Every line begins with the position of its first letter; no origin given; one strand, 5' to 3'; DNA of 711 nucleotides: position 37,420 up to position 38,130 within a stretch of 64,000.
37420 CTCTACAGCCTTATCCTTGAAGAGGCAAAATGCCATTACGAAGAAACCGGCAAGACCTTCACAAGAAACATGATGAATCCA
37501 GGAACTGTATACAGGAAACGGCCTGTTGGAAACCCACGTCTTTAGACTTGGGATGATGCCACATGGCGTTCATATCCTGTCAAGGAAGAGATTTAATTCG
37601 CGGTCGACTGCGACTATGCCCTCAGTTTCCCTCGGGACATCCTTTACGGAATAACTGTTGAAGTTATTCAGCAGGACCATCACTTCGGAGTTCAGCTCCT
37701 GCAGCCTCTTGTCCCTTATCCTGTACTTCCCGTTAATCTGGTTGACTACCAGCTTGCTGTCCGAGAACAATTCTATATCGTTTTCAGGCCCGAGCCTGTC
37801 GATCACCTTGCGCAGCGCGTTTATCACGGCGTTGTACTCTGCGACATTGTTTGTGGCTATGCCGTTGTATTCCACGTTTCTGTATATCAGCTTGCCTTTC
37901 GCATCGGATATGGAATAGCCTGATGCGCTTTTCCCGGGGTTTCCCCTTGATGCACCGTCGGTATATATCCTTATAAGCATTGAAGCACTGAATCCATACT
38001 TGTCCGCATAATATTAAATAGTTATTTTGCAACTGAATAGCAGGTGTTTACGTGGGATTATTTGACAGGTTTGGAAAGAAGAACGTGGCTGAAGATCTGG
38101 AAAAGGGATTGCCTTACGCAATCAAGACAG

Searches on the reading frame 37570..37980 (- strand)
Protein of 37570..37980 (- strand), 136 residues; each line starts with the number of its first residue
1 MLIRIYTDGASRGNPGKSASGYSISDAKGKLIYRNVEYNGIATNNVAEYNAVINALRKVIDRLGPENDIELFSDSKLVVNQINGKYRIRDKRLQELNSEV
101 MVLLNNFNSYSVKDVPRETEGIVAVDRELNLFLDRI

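Call 14: find_encoding_contigs(protein=window:37570-37980:-, flank=10000, max_places=10)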
Protein window:37570-37980:- (136 aa): 23 contigs read that carry it; 10 places shown.
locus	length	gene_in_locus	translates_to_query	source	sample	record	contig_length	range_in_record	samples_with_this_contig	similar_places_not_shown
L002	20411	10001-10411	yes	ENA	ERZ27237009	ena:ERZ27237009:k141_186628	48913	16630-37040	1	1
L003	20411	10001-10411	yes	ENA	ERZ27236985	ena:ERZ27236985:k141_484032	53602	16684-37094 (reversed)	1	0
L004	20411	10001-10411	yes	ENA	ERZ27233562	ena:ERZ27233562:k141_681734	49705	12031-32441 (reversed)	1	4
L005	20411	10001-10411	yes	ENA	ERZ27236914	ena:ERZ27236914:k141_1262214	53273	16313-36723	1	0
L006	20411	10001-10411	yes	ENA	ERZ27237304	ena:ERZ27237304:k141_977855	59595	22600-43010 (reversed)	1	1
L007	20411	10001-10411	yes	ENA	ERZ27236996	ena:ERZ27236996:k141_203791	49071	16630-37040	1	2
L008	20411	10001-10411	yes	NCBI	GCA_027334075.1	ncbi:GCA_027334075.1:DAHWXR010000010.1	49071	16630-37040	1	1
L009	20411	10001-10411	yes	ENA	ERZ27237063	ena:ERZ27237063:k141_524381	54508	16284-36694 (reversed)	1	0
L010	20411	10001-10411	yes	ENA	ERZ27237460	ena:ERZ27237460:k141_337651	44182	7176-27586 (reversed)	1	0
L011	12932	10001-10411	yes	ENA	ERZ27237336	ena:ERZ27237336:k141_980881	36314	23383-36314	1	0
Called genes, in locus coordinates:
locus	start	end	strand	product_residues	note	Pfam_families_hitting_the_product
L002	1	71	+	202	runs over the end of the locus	-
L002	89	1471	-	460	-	PF00206:Lyase_1, PF10415:FumaraseC_C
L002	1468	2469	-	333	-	PF13085:Fer2_3, PF13187:Fer4_9 (faint), PF13484:Fer4_16 (faint), PF13183:Fer4_8, PF13237:Fer4_10, PF12838:Fer4_7 (weak), PF13534:Fer4_17 (weak)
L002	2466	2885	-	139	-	-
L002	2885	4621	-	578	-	PF00890:FAD_binding_2, PF03486:HI0933_like (faint), PF07992:Pyr_redox_2 (faint), PF02910:Succ_DH_flav_C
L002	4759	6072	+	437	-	PF00437:T2SSE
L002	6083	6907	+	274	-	-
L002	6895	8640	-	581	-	PF13231:PMT_2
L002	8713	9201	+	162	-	-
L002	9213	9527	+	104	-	-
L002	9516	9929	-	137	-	-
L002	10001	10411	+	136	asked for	PF00075:RNase_H, PF13456:RVT_3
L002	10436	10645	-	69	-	PF12323:HTH_OrfB_IS605 (weak)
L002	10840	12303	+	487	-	PF00515:TPR_1 (weak), PF13371:TPR_9 (weak), PF13414:TPR_11, PF13432:TPR_16, PF25575:TPR_BSK1_C, PF13431:TPR_17 (weak), PF00515:TPR_1, PF00004:AAA, +7 more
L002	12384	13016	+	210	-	-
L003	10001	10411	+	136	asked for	PF00075:RNase_H, PF13456:RVT_3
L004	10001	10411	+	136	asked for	PF00075:RNase_H, PF13456:RVT_3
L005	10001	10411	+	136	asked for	PF00075:RNase_H, PF13456:RVT_3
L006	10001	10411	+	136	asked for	PF00075:RNase_H, PF13456:RVT_3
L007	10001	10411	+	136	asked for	PF00075:RNase_H, PF13456:RVT_3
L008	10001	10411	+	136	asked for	PF00075:RNase_H, PF13456:RVT_3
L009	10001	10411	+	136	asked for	PF00075:RNase_H, PF13456:RVT_3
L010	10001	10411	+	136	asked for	PF00075:RNase_H, PF13456:RVT_3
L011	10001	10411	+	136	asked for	PF00075:RNase_H, PF13456:RVT_3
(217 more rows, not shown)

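Call 28: search_protein_families(library=pfam, proteins=[window:37570-37980:-], max_evalue=0.1)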
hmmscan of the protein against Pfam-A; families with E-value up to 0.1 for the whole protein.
window:37570-37980:- (136 aa): 2 families
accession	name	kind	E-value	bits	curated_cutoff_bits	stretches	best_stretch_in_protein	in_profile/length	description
PF13456.12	RVT_3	-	3.1e-15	56.6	21.6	1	7-119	2-112/123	Reverse transcriptase-like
PF00075.30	RNase_H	-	1.6e-13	51.5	25.8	1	4-92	5-85/141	RNase H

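Call 39: find_homologous_proteins(query=window:37570-37980:-, max_evalue=1e-20)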
Query window:37570-37980:- (136 aa): 336 proteins with E <= 1e-20 among 1034 candidates; the best 120 are listed.
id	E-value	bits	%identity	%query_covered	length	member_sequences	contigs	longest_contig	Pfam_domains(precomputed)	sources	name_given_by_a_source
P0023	6.7e-80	283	100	100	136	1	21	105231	PF13456.13,PF00075.31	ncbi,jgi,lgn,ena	jgi:ribonuclease HI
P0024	1.3e-67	244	82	100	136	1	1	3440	PF13456.13,PF00075.31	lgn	-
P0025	3.8e-67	242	82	100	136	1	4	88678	PF13456.13,PF00075.31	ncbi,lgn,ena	-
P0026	1.1e-64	234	79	100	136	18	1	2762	PF13456.13,PF00075.31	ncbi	-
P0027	3.2e-52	194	64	99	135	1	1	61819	PF13456.13,PF00075.31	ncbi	-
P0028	1.1e-40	157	55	100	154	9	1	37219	PF13456.13,PF00075.31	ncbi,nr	ncbi:ribonuclease HI family protein [Candidatus Marsarchaeota archaeon]|nr:ribonuclease HI family pr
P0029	6.7e-38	148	55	99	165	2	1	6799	PF13456.13,PF00075.31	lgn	-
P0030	3.4e-37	146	54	99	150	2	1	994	PF13456.13,PF00075.31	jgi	jgi:ribonuclease HI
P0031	3.8e-37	145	55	100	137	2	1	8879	PF13456.13,PF00075.31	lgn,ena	-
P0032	5.4e-37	145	56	100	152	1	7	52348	PF13456.13,PF00075.31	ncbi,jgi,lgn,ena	jgi:ribonuclease HI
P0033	5.6e-37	145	55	100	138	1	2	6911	PF13456.13,PF00075.31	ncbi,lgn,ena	-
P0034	2.0e-36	143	53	100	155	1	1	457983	PF13456.13,PF00075.31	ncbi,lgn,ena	-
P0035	2.1e-36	143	58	99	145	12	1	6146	PF13456.13,PF00075.31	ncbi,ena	-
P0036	2.8e-36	143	53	100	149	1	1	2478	PF13456.13,PF00075.31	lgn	-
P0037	2.9e-36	142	54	100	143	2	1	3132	PF13456.13,PF00075.31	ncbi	-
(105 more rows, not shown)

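Call 40: find_encoding_contigs(protein=P0025, flank=5000, max_places=3)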
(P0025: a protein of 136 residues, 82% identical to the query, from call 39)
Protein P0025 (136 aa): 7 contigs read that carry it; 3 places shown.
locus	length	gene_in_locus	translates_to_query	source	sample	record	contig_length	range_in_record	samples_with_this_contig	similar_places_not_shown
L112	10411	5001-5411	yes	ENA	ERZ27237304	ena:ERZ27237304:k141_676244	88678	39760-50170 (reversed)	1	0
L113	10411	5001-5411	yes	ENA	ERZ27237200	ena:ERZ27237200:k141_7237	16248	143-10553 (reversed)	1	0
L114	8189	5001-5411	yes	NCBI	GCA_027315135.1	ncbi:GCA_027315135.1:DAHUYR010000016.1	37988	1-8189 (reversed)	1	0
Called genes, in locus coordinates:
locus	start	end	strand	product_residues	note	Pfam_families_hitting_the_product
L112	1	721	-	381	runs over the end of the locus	PF05147:LANC_like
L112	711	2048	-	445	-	PF25816:RamC_N, PF00069:Pkinase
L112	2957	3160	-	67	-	-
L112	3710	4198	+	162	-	-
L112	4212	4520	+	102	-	-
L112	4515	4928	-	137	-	-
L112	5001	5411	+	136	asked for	PF00075:RNase_H, PF13456:RVT_3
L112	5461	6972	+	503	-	PF07719:TPR_2 (faint), PF13371:TPR_9 (weak), PF13432:TPR_16, PF25575:TPR_BSK1_C, PF13414:TPR_11, PF13431:TPR_17 (weak), PF00515:TPR_1 (weak), PF00004:AAA, +4 more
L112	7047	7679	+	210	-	-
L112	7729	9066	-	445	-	PF10282:Lactonase (faint)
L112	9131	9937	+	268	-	PF00398:RrnaAD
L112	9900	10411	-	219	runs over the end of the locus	PF13483:Lactamase_B_3, PF12706:Lactamase_B_2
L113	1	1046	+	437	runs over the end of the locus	PF00437:T2SSE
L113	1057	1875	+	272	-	-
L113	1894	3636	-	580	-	PF13231:PMT_2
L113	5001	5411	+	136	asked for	PF00075:RNase_H, PF13456:RVT_3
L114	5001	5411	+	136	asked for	PF00075:RNase_H, PF13456:RVT_3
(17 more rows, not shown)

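Call 41: find_encoding_contigs(protein=P0027, flank=5000, max_places=2)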
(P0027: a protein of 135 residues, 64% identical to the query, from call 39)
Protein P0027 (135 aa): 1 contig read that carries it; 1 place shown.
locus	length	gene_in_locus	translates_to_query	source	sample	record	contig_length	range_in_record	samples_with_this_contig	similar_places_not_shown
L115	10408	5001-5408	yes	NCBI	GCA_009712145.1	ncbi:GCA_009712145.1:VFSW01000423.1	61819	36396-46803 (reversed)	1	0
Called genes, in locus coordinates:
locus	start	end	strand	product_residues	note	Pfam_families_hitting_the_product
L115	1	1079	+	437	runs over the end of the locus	PF00437:T2SSE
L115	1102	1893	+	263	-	-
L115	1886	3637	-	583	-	PF13231:PMT_2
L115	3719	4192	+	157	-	-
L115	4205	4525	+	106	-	-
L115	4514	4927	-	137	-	-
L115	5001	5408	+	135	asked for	PF00075:RNase_H, PF13456:RVT_3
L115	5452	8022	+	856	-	PF00515:TPR_1 (weak), PF07719:TPR_2 (faint), PF25575:TPR_BSK1_C, PF13414:TPR_11, PF00515:TPR_1 (weak), PF14890:Intein_splicing, PF14528:LAGLIDADG_3, PF00004:AAA, +7 more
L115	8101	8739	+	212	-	-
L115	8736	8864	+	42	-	-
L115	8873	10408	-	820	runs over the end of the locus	PF22494:choice_anch_I (faint), PF02239:Cytochrom_D1 (faint), PF10282:Lactonase (faint), PF25174:Beta-prop_THOC3 (faint), PF21783:YNCE (faint)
